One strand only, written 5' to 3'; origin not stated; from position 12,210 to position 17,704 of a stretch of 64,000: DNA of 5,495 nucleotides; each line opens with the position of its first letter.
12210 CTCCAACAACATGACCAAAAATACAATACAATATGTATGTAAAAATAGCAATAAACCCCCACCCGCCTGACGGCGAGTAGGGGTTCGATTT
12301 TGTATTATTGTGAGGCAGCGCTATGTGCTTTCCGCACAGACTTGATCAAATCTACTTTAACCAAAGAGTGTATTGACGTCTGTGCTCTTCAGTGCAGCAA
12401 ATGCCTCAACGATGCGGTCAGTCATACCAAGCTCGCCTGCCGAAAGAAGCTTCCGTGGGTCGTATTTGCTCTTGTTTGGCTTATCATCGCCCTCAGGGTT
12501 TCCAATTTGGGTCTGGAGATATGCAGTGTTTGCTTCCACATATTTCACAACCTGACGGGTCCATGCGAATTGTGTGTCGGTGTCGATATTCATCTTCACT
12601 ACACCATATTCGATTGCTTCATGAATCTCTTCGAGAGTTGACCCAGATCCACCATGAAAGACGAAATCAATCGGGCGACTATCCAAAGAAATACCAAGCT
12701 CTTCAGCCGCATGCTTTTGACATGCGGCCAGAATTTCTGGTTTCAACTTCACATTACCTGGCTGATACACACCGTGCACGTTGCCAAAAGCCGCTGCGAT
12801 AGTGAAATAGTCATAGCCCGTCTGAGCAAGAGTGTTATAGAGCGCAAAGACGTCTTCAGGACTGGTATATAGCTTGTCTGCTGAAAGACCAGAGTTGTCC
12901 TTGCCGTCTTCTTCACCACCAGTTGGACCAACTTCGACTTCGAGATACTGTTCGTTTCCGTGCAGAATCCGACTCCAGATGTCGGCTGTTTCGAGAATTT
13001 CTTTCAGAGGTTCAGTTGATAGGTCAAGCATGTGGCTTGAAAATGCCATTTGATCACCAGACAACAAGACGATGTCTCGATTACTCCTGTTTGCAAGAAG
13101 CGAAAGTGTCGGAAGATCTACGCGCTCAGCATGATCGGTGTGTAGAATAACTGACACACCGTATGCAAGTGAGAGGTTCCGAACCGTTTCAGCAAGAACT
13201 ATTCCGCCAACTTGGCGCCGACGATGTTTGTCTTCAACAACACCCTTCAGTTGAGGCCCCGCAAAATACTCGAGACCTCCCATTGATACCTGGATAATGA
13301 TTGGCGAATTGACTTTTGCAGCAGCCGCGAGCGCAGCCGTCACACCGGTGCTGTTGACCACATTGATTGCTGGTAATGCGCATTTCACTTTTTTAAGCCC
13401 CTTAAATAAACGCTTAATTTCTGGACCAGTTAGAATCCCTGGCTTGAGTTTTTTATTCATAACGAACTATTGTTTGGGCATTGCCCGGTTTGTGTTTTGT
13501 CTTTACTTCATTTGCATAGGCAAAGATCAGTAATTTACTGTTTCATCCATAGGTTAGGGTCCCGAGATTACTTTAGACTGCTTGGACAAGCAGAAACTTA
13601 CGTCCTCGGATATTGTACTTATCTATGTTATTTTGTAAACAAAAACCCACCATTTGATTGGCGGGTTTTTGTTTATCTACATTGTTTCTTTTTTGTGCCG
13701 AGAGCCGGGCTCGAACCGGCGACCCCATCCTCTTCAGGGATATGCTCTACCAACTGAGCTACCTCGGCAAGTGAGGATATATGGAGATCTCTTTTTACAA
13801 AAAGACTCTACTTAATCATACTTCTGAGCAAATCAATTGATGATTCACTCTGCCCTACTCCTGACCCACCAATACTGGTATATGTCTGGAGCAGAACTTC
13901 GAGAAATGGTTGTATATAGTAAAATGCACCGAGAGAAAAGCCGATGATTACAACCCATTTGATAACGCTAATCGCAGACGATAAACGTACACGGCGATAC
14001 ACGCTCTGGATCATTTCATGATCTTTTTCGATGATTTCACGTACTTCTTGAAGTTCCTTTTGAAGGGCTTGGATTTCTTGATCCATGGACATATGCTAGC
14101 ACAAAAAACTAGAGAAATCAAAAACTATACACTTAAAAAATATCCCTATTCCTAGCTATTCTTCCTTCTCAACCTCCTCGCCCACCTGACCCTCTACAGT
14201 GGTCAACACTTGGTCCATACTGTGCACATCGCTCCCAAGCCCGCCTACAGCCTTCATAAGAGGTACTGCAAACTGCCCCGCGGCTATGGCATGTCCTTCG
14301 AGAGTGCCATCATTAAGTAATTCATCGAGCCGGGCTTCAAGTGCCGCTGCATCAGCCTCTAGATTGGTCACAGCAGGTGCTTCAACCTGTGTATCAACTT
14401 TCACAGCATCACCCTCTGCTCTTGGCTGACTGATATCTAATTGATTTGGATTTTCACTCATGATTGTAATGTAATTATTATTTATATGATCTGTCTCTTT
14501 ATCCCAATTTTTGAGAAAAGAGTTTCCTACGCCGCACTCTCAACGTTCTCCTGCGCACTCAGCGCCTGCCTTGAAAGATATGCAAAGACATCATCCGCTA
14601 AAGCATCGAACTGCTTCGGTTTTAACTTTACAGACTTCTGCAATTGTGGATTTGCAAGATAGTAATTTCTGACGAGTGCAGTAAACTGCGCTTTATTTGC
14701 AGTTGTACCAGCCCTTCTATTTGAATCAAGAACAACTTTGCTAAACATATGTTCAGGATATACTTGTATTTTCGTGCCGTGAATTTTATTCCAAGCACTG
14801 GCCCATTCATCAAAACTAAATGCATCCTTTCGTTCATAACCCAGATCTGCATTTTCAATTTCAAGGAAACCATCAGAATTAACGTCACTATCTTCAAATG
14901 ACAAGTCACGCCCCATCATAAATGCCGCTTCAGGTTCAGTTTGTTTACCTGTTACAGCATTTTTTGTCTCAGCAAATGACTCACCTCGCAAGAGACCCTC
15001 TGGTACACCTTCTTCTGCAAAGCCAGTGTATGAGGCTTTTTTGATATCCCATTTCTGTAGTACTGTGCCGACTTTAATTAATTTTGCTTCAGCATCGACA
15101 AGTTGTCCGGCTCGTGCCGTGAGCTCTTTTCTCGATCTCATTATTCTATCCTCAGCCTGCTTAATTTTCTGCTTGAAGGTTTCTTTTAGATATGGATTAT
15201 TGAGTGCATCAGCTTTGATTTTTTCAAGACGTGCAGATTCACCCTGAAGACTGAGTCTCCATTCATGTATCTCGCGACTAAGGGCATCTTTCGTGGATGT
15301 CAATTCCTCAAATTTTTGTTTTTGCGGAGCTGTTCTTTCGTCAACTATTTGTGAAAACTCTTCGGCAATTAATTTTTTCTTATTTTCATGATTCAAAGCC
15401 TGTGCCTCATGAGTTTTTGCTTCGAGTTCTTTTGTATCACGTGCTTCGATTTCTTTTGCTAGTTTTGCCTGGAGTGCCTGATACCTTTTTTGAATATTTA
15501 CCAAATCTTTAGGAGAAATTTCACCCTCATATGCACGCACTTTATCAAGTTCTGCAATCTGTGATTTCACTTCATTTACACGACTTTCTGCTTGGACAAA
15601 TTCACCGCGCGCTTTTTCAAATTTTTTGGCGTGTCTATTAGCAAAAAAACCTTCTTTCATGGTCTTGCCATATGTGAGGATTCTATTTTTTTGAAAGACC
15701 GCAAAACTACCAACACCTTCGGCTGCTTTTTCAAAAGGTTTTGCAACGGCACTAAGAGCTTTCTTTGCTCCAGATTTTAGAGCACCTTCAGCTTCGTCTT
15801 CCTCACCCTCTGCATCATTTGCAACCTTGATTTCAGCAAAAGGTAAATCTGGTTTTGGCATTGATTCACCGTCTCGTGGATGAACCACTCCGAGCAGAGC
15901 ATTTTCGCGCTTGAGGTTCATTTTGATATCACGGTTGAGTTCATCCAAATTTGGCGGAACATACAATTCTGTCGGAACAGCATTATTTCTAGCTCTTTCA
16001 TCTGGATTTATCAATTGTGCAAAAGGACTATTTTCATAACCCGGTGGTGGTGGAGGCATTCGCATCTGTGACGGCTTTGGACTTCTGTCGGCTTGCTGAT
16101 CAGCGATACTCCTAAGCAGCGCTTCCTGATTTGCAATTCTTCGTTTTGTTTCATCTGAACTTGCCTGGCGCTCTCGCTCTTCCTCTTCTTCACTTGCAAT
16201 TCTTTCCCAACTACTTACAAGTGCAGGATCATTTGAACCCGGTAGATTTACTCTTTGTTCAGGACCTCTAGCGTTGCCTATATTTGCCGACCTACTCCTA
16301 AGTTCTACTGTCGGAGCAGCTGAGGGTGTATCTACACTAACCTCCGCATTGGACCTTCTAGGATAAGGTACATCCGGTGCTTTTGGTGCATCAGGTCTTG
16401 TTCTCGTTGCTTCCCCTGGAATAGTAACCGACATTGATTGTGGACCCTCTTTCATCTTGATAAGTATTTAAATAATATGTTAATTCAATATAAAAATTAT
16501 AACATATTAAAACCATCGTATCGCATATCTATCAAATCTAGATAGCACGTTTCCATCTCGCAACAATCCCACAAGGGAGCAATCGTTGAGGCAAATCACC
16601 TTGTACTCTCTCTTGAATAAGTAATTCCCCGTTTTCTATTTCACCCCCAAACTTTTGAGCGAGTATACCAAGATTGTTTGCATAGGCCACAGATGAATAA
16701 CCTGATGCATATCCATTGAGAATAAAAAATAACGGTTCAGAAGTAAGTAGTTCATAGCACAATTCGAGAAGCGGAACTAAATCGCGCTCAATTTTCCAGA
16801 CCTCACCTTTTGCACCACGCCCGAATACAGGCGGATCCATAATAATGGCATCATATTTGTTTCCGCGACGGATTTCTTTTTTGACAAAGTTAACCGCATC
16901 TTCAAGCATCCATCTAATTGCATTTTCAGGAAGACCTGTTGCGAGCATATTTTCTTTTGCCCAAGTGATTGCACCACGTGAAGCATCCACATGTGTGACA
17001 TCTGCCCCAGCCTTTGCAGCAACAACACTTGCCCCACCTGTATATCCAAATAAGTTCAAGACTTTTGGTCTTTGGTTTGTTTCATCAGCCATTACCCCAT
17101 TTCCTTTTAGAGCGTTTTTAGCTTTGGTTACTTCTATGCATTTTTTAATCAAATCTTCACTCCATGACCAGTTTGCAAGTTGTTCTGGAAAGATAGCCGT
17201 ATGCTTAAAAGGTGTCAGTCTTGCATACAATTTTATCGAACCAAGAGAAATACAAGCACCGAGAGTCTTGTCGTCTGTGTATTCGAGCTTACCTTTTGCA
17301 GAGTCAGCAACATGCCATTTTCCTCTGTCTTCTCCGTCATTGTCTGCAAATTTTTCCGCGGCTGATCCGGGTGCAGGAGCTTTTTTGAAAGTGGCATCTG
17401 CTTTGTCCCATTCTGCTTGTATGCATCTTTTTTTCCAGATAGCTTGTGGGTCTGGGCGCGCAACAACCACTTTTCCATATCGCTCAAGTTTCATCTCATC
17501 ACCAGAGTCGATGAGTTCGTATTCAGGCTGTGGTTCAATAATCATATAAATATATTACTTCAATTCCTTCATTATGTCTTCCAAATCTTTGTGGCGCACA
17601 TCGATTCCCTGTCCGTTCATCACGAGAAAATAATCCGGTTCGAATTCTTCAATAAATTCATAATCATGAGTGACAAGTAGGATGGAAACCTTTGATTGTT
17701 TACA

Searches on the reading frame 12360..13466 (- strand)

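Call 65: search_protein_families(library=pfam, proteins=[window:12360-13466:-], max_evalue=0.00001)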
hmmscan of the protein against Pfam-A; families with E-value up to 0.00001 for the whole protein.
window:12360-13466:- (369 aa): 1 family
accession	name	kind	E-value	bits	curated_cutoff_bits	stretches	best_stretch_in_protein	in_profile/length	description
PF01116.26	F_bP_aldolase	-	4.9e-65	220.3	25.5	1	17-362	3-275/277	Fructose-bisphosphate aldolase class-II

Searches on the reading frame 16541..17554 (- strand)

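Call 65: search_protein_families(library=pfam, proteins=[window:16541-17554:-], max_evalue=0.00001)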
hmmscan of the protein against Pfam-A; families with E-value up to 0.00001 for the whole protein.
window:16541-17554:- (338 aa): 2 families
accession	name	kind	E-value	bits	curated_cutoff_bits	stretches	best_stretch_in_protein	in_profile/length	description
PF10672.15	Methyltrans_SAM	-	7.1e-11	42.3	27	1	158-248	120-210/286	S-adenosylmethionine-dependent methyltransferase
PF03602.21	Cons_hypoth95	-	4.4e-06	26.9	24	0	160-242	40-122/182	Conserved hypothetical protein 95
